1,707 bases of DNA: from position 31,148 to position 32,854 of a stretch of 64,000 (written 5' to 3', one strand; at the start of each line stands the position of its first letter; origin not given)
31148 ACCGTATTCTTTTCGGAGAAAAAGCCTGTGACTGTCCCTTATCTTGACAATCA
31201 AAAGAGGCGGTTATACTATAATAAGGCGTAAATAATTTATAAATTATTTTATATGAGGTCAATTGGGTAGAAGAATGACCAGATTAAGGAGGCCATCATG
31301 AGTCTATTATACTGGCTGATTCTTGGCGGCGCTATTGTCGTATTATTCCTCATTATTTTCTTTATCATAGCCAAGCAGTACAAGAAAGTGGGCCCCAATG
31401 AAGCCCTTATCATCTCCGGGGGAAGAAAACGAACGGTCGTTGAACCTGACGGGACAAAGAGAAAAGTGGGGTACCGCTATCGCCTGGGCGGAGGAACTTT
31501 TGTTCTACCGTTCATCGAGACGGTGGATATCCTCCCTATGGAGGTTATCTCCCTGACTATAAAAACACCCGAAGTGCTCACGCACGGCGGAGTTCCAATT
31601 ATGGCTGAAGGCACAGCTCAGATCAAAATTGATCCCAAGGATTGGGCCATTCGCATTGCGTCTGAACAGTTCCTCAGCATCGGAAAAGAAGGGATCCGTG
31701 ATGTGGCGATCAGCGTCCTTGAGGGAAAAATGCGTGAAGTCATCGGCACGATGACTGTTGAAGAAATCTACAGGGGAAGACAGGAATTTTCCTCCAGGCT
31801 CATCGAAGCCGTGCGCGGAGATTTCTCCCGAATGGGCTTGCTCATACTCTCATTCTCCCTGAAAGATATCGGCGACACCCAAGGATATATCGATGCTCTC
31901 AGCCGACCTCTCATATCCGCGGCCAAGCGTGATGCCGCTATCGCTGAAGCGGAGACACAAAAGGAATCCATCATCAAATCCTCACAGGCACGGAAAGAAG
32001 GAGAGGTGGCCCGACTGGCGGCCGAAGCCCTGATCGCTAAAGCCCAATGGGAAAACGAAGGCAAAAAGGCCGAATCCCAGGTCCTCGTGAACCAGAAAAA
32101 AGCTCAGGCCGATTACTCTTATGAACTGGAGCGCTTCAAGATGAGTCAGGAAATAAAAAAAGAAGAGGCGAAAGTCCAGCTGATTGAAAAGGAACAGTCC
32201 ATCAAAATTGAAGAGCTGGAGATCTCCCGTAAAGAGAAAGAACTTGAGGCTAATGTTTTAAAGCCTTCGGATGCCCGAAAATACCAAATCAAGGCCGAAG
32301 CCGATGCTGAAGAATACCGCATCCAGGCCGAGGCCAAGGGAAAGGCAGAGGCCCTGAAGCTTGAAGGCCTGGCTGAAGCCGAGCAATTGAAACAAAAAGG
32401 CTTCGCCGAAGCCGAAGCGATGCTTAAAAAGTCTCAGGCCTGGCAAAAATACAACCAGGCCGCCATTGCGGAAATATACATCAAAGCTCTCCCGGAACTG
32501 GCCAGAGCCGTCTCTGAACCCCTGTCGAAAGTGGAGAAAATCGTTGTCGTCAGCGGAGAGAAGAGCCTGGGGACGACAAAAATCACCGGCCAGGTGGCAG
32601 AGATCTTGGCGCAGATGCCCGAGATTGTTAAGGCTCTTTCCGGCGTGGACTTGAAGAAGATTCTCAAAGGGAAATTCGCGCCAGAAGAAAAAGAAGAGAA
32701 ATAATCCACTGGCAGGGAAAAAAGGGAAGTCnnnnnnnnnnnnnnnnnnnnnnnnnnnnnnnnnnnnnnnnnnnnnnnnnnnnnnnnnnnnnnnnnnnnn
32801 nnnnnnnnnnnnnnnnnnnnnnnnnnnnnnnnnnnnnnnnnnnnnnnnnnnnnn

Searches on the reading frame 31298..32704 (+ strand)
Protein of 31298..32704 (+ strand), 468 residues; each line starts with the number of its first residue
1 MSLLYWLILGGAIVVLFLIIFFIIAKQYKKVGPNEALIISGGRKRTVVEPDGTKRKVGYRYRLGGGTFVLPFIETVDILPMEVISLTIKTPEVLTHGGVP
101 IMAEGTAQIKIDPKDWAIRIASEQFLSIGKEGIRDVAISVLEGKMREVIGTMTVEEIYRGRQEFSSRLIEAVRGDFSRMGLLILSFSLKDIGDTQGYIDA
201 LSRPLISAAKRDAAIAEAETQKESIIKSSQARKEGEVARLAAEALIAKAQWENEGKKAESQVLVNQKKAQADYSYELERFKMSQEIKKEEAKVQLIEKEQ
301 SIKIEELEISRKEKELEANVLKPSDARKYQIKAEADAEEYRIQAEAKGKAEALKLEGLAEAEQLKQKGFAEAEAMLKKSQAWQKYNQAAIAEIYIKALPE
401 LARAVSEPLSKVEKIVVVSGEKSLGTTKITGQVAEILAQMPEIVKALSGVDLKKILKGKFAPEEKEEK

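Call 58: search_protein_families(library=ncbifam, proteins=[window:31298-32704:+], max_evalue=1e-10)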
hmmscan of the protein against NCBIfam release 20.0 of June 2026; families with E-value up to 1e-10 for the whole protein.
window:31298-32704:+ (468 aa): 1 family
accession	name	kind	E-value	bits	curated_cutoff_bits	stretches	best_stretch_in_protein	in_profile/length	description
NF058507.1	FlotScfldFlot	equivalog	5.4e-110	368.7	700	1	12-457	5-473/477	flotillin lipid rafts scaffold protein FloT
